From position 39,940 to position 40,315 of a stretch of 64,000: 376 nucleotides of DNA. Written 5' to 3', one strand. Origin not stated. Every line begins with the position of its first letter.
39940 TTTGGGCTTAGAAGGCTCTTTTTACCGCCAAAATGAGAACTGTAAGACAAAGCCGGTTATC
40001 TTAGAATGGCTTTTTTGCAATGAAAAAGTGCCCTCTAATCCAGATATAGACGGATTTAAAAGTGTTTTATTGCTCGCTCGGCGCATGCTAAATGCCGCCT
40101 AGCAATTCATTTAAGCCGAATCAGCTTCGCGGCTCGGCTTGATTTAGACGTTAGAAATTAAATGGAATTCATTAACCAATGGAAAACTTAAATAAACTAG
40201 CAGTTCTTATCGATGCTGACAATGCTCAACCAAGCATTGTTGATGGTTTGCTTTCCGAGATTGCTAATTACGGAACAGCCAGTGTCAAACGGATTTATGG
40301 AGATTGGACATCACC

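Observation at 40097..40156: A 60-bp element closely resembles the classical aadA-type integron attC site.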

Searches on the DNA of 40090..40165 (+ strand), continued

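Call 38: search_with_rna_model(model_id=R1, sources=[L004, L008, L009, L010, L011, L012, L013, L014, L015, L016, L017, L018, L019, L020, L021, L022, L023, L024, L025, L026, L027, L028, L029, L030, L031, L032, L033, L034, L035, L036, L037, L038, L039, L040, L041, L042, L043, L044, L045, L046, L047, L048, L049, L050, L051, L052, L053, L054, L055, L056, L057, L058, L059, L060, L061, L062, L063, L064, L065, L066, L067, L068, L069, L070, L071, L072, L073, L074, L075, L076, L077, L078, L079, L080, L081, L082, L083, L084, L085, L086, L087], max_evalue=0.001)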
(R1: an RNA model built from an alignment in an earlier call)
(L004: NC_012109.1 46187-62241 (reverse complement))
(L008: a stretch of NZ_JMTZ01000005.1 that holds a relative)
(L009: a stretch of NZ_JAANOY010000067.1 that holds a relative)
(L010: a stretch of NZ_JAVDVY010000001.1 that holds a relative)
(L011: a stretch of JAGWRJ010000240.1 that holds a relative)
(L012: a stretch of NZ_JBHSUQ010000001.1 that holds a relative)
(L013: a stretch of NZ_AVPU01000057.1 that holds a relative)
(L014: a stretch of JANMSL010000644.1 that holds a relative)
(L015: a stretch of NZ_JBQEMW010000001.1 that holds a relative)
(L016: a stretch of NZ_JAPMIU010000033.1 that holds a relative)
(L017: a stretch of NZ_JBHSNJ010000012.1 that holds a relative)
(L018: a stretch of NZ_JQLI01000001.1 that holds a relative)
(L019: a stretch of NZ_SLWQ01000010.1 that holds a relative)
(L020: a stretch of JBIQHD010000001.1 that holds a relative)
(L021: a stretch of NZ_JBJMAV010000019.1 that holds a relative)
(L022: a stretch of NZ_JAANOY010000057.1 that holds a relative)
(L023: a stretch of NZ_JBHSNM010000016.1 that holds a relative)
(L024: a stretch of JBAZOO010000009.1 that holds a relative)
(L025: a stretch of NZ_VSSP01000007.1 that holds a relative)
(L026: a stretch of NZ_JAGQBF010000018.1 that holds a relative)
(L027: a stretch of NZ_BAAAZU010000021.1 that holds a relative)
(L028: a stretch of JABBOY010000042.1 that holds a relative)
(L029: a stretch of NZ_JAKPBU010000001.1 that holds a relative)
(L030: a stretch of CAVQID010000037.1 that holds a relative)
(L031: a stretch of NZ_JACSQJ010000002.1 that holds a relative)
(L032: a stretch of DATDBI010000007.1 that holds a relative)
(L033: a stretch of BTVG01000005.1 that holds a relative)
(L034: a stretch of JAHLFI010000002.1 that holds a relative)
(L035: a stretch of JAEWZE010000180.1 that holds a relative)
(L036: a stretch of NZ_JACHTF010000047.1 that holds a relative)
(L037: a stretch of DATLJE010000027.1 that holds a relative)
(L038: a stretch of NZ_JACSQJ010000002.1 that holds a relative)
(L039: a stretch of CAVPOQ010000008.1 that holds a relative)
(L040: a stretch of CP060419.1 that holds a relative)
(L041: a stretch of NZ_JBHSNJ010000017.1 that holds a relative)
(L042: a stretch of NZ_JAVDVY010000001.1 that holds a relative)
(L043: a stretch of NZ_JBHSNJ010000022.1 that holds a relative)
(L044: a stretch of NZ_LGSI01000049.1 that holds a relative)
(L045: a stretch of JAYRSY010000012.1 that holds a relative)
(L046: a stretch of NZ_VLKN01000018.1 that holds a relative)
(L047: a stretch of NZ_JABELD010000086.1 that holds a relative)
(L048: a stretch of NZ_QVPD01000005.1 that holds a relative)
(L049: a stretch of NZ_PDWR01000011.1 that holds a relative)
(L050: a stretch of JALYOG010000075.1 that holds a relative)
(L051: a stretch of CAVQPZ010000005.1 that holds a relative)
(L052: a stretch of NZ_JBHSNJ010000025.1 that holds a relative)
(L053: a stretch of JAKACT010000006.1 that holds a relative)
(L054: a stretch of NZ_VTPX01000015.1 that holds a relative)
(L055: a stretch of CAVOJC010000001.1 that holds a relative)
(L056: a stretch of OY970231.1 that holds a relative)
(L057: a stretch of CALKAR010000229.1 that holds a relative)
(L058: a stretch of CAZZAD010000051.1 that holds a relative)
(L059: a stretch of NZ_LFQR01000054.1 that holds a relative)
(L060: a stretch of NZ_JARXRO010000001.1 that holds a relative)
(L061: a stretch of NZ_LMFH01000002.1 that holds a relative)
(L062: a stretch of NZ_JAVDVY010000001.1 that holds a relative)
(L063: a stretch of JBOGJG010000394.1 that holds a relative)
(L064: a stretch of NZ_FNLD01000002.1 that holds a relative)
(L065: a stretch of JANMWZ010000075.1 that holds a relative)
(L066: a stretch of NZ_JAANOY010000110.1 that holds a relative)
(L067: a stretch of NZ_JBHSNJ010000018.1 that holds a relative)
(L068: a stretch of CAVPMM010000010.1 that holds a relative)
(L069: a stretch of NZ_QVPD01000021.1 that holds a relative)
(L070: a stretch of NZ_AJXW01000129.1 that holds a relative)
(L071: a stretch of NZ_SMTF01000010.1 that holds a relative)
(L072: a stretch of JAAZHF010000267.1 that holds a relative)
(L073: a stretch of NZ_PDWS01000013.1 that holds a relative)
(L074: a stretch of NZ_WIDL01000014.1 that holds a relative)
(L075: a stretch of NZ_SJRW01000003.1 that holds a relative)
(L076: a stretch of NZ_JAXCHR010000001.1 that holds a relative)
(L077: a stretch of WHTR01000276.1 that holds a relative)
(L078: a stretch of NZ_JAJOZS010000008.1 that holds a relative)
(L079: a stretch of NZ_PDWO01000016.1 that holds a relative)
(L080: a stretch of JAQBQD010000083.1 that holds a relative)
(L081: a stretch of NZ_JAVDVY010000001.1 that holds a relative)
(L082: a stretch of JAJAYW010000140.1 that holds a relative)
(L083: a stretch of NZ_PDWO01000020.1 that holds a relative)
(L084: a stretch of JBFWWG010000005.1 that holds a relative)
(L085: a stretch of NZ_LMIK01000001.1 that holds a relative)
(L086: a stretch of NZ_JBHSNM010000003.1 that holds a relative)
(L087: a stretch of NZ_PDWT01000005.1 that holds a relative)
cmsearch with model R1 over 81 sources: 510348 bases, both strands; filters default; matches with E-value up to 0.001: 553.
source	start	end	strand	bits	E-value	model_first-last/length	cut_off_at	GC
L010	984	1043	+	91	3.1e-24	1-60/60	no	0.55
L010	1509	1568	+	91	3.1e-24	1-60/60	no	0.55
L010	1854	1913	+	91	3.1e-24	1-60/60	no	0.55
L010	2281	2340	+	91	3.1e-24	1-60/60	no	0.55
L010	3002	3061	+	91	3.1e-24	1-60/60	no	0.55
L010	3419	3478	+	91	3.1e-24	1-60/60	no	0.55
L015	2315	2374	-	91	3.1e-24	1-60/60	no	0.55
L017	233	292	+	91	3.1e-24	1-60/60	no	0.55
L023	446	505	-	91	3.1e-24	1-60/60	no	0.55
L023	1215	1274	-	91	3.1e-24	1-60/60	no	0.55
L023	3499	3558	-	91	3.1e-24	1-60/60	no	0.55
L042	5451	5510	+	91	3.1e-24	1-60/60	no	0.55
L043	11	70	+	91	3.1e-24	1-60/60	no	0.55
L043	1383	1442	+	91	3.1e-24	1-60/60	no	0.55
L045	7641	7700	-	91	3.1e-24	1-60/60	no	0.55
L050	2521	2580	+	91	3.1e-24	1-60/60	no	0.55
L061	2479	2538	-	91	3.1e-24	1-60/60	no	0.55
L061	4116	4175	-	91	3.1e-24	1-60/60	no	0.55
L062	439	498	+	91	3.1e-24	1-60/60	no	0.55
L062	3116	3175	+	91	3.1e-24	1-60/60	no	0.55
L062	5796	5855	+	91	3.1e-24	1-60/60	no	0.55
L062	6113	6172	+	91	3.1e-24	1-60/60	no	0.55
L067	785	844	-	91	3.1e-24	1-60/60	no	0.55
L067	1209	1268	-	91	3.1e-24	1-60/60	no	0.55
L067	1802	1861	-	91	3.1e-24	1-60/60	no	0.55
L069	42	101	+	91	3.1e-24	1-60/60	no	0.55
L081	3137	3196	-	91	3.1e-24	1-60/60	no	0.55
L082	2130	2189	+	91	3.1e-24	1-60/60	no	0.55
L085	390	449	-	91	3.1e-24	1-60/60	no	0.55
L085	751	810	-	91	3.1e-24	1-60/60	no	0.55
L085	2326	2385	-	91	3.1e-24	1-60/60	no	0.55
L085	2668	2727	-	91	3.1e-24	1-60/60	no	0.55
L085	3050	3109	-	91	3.1e-24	1-60/60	no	0.55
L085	4361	4420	-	91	3.1e-24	1-60/60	no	0.55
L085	4705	4764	-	91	3.1e-24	1-60/60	no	0.55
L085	5421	5480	-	91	3.1e-24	1-60/60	no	0.55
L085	6273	6332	-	91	3.1e-24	1-60/60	no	0.55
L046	5891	5950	-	90.5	4.2e-24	1-60/60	no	0.58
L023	1575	1634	-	90.4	4.8e-24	1-60/60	no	0.58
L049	1216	1275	-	90.4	4.8e-24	1-60/60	no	0.58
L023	2710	2769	-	90.3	5e-24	1-60/60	no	0.48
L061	2054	2113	-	89.8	7e-24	1-60/60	no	0.56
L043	785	844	+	89.8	7.1e-24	1-60/60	no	0.53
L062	6795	6854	+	89.8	7.1e-24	1-60/60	no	0.53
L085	3499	3558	-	89.8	7.3e-24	1-60/60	no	0.53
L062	1826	1885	+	89.6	8.2e-24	1-60/60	no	0.53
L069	3729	3788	+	89.6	8.2e-24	1-60/60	no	0.53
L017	2691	2750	+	89.5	8.6e-24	1-60/60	no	0.57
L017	1348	1407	+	89.5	9.2e-24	1-60/60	no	0.55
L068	6114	6173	+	89.5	9.2e-24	1-60/60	no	0.55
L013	3159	3218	-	89.3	1.1e-23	1-60/60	no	0.53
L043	277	336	+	89.3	1.1e-23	1-60/60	no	0.53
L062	6487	6546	+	89.3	1.1e-23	1-60/60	no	0.53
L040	4458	4517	+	88.9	1.3e-23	1-60/60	no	0.53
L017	970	1029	+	88.9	1.3e-23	1-60/60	no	0.52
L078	4205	4264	+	88.9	1.3e-23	1-60/60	no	0.58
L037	660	719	-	88.9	1.4e-23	1-60/60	no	0.53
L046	4273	4332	-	88.9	1.4e-23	1-60/60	no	0.53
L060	2750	2809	-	88.9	1.4e-23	1-60/60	no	0.53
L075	7076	7135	+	88.9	1.4e-23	1-60/60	no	0.53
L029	4090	4149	+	88.8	1.5e-23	1-60/60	no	0.55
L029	6950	7009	+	88.8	1.5e-23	1-60/60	no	0.55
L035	1461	1520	+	88.8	1.5e-23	1-60/60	no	0.55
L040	4145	4204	+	88.8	1.5e-23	1-60/60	no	0.55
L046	2266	2325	-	88.8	1.5e-23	1-60/60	no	0.55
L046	3440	3499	-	88.8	1.5e-23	1-60/60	no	0.55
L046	5132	5191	-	88.8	1.5e-23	1-60/60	no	0.55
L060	887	946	-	88.8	1.5e-23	1-60/60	no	0.55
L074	2716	2775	+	88.8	1.5e-23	1-60/60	no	0.55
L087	4597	4656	-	88.8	1.5e-23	1-60/60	no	0.55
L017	648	707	+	88.7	1.6e-23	1-60/60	no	0.53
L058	1791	1850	-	88.7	1.6e-23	1-60/60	no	0.53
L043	2695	2754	+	88.5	1.8e-23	1-60/60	no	0.53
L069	4589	4648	+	88.5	1.8e-23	1-60/60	no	0.55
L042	6864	6923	+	88.4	1.9e-23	1-60/60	no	0.55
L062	4091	4150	+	88.4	1.9e-23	1-60/60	no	0.55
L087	3697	3756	-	88.4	1.9e-23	1-60/60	no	0.55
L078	7001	7060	+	88.2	2.2e-23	1-60/60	no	0.57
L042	3749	3808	+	88.2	2.3e-23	1-60/60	no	0.55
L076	925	984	+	88.2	2.3e-23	1-60/60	no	0.53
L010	205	264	+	88.1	2.4e-23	1-60/60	no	0.55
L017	1790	1849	+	88.1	2.4e-23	1-60/60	no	0.55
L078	3085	3144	+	88.1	2.4e-23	1-60/60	no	0.57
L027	3230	3289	-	88.1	2.4e-23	1-60/60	no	0.57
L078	3720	3779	+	88.1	2.5e-23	1-60/60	no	0.57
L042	5881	5940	+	88.1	2.5e-23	1-60/60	no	0.52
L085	7336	7395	-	87.9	2.7e-23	1-60/60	no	0.52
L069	814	873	+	87.9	2.8e-23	1-60/60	no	0.53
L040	4852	4911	+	87.8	2.9e-23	1-60/60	no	0.55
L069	416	475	+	87.8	3e-23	1-60/60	no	0.53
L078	1367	1426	+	87.8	3e-23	1-60/60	no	0.53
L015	1897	1956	-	87.8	3.1e-23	1-60/60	no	0.57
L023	889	948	-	87.8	3.1e-23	1-60/60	no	0.57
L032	2559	2618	-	87.8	3.1e-23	1-60/60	no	0.57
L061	3582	3641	-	87.8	3.1e-23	1-60/60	no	0.57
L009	1418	1477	+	87.7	3.2e-23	1-60/60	no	0.52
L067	414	473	-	87.7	3.3e-23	1-60/60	no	0.55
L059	7078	7137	+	87.6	3.4e-23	1-60/60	no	0.53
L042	255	314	+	87.5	3.7e-23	1-60/60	no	0.57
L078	2699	2758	+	87.5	3.7e-23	1-60/60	no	0.58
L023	65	124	-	87.5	3.7e-23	1-60/60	no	0.53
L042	780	839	+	87.5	3.7e-23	1-60/60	no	0.53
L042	1549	1608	+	87.5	3.7e-23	1-60/60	no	0.53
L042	7281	7340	+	87.5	3.7e-23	1-60/60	no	0.53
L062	758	817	+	87.5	3.7e-23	1-60/60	no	0.53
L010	583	642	+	87.4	4e-23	1-60/60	no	0.55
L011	2115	2174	-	87.4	4e-23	1-60/60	no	0.55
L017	2294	2353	+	87.4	4e-23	1-60/60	no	0.55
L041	2893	2952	-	87.4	4e-23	1-60/60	no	0.55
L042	2260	2319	+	87.4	4e-23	1-60/60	no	0.55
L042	4184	4243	+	87.4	4e-23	1-60/60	no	0.55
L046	1337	1396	-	87.4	4e-23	1-60/60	no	0.55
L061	422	481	-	87.4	4e-23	1-60/60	no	0.55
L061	3178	3237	-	87.4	4e-23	1-60/60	no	0.55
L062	5483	5542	+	87.4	4e-23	1-60/60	no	0.55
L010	4928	4987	+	87.4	4e-23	1-60/60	no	0.5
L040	7420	7479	+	87.3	4.2e-23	1-60/60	no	0.57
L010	6192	6251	+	87.3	4.2e-23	1-60/60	no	0.53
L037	1021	1080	-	87.3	4.2e-23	1-60/60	no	0.53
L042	1889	1948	+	87.3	4.2e-23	1-60/60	no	0.53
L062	2606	2665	+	87.3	4.2e-23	1-60/60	no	0.53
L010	3834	3893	+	87.2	4.7e-23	1-60/60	no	0.57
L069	1145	1204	+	87.2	4.7e-23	1-60/60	no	0.57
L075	7537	7596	+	87.2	4.7e-23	1-60/60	no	0.57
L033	3772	3831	-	87.2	4.8e-23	1-60/60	no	0.53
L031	6981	7040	+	87.2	4.8e-23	1-60/60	no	0.6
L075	5874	5933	+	87.2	4.8e-23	1-60/60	no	0.6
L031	3009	3068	+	87.1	4.9e-23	1-60/60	no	0.55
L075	5028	5087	+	87.1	5.1e-23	1-60/60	no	0.57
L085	7906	7965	-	87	5.2e-23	1-60/60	no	0.52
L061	110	169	-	87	5.4e-23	1-60/60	no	0.52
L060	3670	3729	-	86.9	5.6e-23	1-60/60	no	0.53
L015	6717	6776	-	86.9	5.7e-23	1-60/60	no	0.57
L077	216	275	+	86.9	5.7e-23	1-60/60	no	0.57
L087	2184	2243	-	86.9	5.7e-23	1-60/60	no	0.57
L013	2654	2713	-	86.9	5.7e-23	1-60/60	no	0.58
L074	1537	1596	+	86.9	5.9e-23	1-60/60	no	0.53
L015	5755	5814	-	86.7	6.5e-23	1-60/60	no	0.57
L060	7127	7186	-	86.7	6.6e-23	1-60/60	no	0.58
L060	3275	3334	-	86.7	6.7e-23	1-60/60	no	0.53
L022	3346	3405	-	86.5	7.4e-23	1-60/60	no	0.5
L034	551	610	+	86.5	7.8e-23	1-60/60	no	0.55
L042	4601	4660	+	86.4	8.1e-23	1-60/60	no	0.53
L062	4413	4472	+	86.4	8.1e-23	1-60/60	no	0.53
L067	2637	2696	-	86.4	8.1e-23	1-60/60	no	0.53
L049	422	481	-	86.4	8.4e-23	1-60/60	no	0.52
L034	179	238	+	86.3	8.6e-23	1-60/60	no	0.55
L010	4389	4448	+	86.3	8.7e-23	1-60/60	no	0.52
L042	5032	5091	+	86.3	9.1e-23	1-60/60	no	0.53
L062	4890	4949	+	86.3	9.1e-23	1-60/60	no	0.53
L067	2126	2185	-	86.3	9.1e-23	1-60/60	no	0.53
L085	6931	6990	-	86.3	9.1e-23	1-60/60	no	0.53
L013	4074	4133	-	86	1.1e-22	1-60/60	no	0.55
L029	4527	4586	+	86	1.1e-22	1-60/60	no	0.62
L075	3917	3976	+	86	1.1e-22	1-60/60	no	0.58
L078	5257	5316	+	86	1.1e-22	1-60/60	no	0.58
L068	7174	7233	+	86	1.1e-22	1-60/60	no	0.58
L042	6380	6439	+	85.9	1.2e-22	1-60/60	no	0.52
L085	6597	6656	-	85.6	1.4e-22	1-60/60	no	0.53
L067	13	72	-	85.6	1.5e-22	1-60/60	no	0.55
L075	5400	5459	+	85.5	1.6e-22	1-60/60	no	0.58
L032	2204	2263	-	85.5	1.6e-22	1-60/60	no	0.58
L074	274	333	+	85.4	1.6e-22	1-60/60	no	0.55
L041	58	117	-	85.4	1.7e-22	1-60/60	no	0.53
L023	2134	2193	-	85.3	1.8e-22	1-60/60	no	0.52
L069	3328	3387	+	85.3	1.8e-22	1-60/60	no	0.55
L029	5365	5424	+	85.2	1.9e-22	1-60/60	no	0.6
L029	6422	6481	+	85.2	1.9e-22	1-60/60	no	0.6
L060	4006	4065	-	85.2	2e-22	1-60/60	no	0.53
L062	1421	1480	+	85.1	2.1e-22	1-60/60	no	0.52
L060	7545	7604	-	85.1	2.1e-22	1-60/60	no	0.55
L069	5029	5088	+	85.1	2.1e-22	1-60/60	no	0.58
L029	3619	3678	+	85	2.2e-22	1-60/60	no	0.52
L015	36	95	-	85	2.2e-22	1-60/60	no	0.53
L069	2535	2594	+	85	2.2e-22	1-60/60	no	0.53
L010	5731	5790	+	85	2.2e-22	1-60/60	no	0.55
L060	4538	4597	-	85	2.3e-22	1-60/60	no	0.52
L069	4120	4179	+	85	2.3e-22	1-60/60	no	0.55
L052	62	121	-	84.9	2.4e-22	1-60/60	no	0.52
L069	2875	2934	+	84.9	2.4e-22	1-60/60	no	0.58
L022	1335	1394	-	84.9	2.4e-22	1-60/60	no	0.5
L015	2960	3019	-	84.9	2.5e-22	1-60/60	no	0.58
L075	2678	2737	+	84.9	2.5e-22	1-60/60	no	0.58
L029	7451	7510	+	84.9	2.5e-22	1-60/60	no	0.63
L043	2246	2305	+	84.8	2.5e-22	1-60/60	no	0.55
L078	4545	4604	+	84.8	2.5e-22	1-60/60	no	0.52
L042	1116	1175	+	84.8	2.6e-22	1-60/60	no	0.55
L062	1096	1155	+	84.8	2.6e-22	1-60/60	no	0.55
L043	1725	1784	+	84.8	2.6e-22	1-60/60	no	0.55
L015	4073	4132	-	84.8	2.7e-22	1-60/60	no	0.57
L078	705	764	+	84.7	2.7e-22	1-60/60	no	0.58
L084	4981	5040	+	84.6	3.1e-22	1-60/60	no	0.53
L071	7788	7847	-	84.5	3.1e-22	1-60/60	no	0.52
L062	7464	7523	+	84.5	3.2e-22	1-60/60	no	0.53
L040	3801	3860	+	84.5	3.3e-22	1-60/60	no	0.63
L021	2264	2323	+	84.4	3.5e-22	1-60/60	no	0.55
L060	6245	6304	-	84.4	3.6e-22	1-60/60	no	0.53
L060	469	528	-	84.1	4.1e-22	1-60/60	no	0.55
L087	115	174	-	84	4.5e-22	1-60/60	no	0.53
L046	5575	5634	-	84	4.7e-22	1-60/60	no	0.58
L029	4969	5028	+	83.9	4.8e-22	1-60/60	no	0.53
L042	2548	2607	+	83.9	4.8e-22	1-60/60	no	0.53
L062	2218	2277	+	83.9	4.8e-22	1-60/60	no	0.53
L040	7707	7766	+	83.9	5e-22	1-60/60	no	0.57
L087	5298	5357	-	83.8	5.4e-22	1-60/60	no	0.52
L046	2997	3056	-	83.7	5.6e-22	1-60/60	no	0.55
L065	5039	5098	+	83.7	5.6e-22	1-60/60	no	0.52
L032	3327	3386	-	83.6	6.3e-22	1-60/60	no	0.55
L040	5833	5892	+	83.5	6.6e-22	1-60/60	no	0.6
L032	1847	1906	-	83.4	7.3e-22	1-60/60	no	0.55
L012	1795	1854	-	83.3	7.4e-22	1-60/60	no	0.58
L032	512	572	-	83.3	7.5e-22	1-60/60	no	0.56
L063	23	82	+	83.3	7.6e-22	1-60/60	no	0.52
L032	3938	3997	-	83.3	7.6e-22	1-60/60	no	0.55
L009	998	1057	+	83.3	7.7e-22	1-60/60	no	0.52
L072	1981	2040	-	83.3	7.8e-22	1-60/60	no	0.55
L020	7661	7720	-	83.1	8.8e-22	1-60/60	no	0.57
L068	5722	5781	+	83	9.1e-22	1-60/60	no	0.55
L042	3332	3391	+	83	9.2e-22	1-60/60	no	0.5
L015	4898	4957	-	83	9.7e-22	1-60/60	no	0.52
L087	5603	5662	-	82.9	1e-21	1-60/60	no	0.52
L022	239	298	-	82.8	1.1e-21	1-60/60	no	0.53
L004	7999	8058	+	82.7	1.2e-21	1-60/60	no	0.52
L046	929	988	-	82.6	1.3e-21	1-60/60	no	0.55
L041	968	1027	-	82.6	1.3e-21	1-60/60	no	0.53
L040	7071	7130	+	82.6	1.3e-21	1-60/60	no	0.62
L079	2330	2389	+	82.6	1.3e-21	1-60/60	no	0.6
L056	7154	7213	-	82.4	1.5e-21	1-60/60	no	0.55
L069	1588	1647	+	82.4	1.5e-21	1-60/60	no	0.55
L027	2111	2170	-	82.3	1.6e-21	1-60/60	no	0.55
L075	4412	4471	+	82.2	1.7e-21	1-60/60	no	0.58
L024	4063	4122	+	82.2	1.7e-21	1-60/60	no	0.53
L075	145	204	+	82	1.9e-21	1-60/60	no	0.58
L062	3510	3569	+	82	2e-21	1-60/60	no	0.58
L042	2886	2945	+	81.9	2e-21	1-60/60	no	0.52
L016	120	179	-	81.9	2.1e-21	1-60/60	no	0.53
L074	2374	2433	+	81.8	2.3e-21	1-60/60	no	0.57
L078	7800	7859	+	81.7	2.3e-21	1-60/60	no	0.58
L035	2403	2462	+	81.7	2.3e-21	1-60/60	no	0.52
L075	7855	7914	+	81.5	2.8e-21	1-60/60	no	0.6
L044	312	371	+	81.3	3.2e-21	1-60/60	no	0.52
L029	7841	7900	+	81.2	3.4e-21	1-60/60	no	0.63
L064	1959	2018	+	81.2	3.4e-21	1-60/60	no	0.52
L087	4962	5021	-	81.2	3.5e-21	1-60/60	no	0.53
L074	3094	3153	+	81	3.9e-21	1-60/60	no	0.6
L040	6173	6232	+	80.9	4.2e-21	1-60/60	no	0.55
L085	5809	5868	-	80.8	4.4e-21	1-60/60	no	0.55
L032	949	1008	-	80.8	4.4e-21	1-60/60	no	0.55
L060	4959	5018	-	80.8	4.5e-21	1-60/60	no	0.57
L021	2976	3035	+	80.8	4.5e-21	1-60/60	no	0.53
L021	616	675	+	80.7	4.9e-21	1-60/60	no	0.5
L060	1823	1882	-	80.7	4.9e-21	1-60/60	no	0.52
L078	325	384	+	80.7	5e-21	1-60/60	no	0.53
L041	2094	2153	-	80.6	5.2e-21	1-60/60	no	0.52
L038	6295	6354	-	80.5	5.7e-21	1-60/60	no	0.55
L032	3634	3693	-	80.4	6e-21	1-60/60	no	0.53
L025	3173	3232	-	80.2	7.2e-21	1-60/60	no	0.57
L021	1559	1618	+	80.1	7.4e-21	1-60/60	no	0.57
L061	1131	1190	-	80.1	7.7e-21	1-60/60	no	0.55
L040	5457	5516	+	80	8e-21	1-60/60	no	0.55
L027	2541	2600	-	80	8.3e-21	1-60/60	no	0.6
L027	935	994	-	79.9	8.6e-21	1-60/60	no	0.58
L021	3830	3889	+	79.9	8.9e-21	1-60/60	no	0.63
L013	3675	3734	-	79.7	1e-20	1-60/60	no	0.48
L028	3217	3276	+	79.6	1.1e-20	1-60/60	no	0.52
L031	3369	3428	+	79.5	1.1e-20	1-60/60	no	0.6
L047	341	401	+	79.5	1.1e-20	1-60/60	no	0.56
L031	3724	3783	+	79.4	1.2e-20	1-60/60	no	0.58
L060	5881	5940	-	79.3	1.3e-20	1-60/60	no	0.55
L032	1492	1552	-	79.3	1.4e-20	1-60/60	no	0.52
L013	1914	1973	-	79.2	1.4e-20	1-60/60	no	0.47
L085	1989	2048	-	79.2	1.5e-20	1-60/60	no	0.53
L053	1544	1603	+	79.1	1.5e-20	1-60/60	no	0.55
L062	5195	5254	+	79.1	1.6e-20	1-60/60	no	0.53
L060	6613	6672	-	78.9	1.7e-20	1-60/60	no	0.52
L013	2332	2391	-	78.9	1.8e-20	1-60/60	no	0.48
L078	2362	2421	+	78.5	2.3e-20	1-60/60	no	0.57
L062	7117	7176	+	78.4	2.6e-20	1-60/60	no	0.53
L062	7853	7912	+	78.3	2.8e-20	1-60/60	no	0.55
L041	2613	2672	-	78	3.3e-20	1-60/60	no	0.48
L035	1032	1091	+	78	3.4e-20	1-60/60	no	0.6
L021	3327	3386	+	77.9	3.5e-20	1-60/60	no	0.55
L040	6486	6545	+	77.4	5.2e-20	1-60/60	no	0.62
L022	675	734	-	77.2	5.8e-20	1-60/60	no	0.55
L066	647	704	+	77.2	5.9e-20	1-58/60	3'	0.5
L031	7886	7945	+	76.6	9.6e-20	1-60/60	no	0.53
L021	2614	2673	+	76.5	1e-19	1-60/60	no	0.53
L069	2113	2172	+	76.3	1.2e-19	1-60/60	no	0.62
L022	980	1039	-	76.1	1.3e-19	1-60/60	no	0.48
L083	2906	2965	-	76.1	1.4e-19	1-60/60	no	0.68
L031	4147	4206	+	76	1.4e-19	1-60/60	no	0.57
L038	5524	5583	-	75.7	1.7e-19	1-60/60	no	0.58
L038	5884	5943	-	75.7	1.8e-19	1-60/60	no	0.53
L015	3777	3837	-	75.6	1.8e-19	1-60/60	no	0.56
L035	2934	2993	+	75.4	2.1e-19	1-60/60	no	0.58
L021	249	308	+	75.4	2.2e-19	1-60/60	no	0.53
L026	1449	1508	+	75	3e-19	1-60/60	no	0.53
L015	402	461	-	75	3e-19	1-60/60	no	0.53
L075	3069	3128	+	74.9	3.1e-19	1-60/60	no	0.6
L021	1910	1969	+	74.7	3.5e-19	1-60/60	no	0.52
(253 more, lower-scoring)
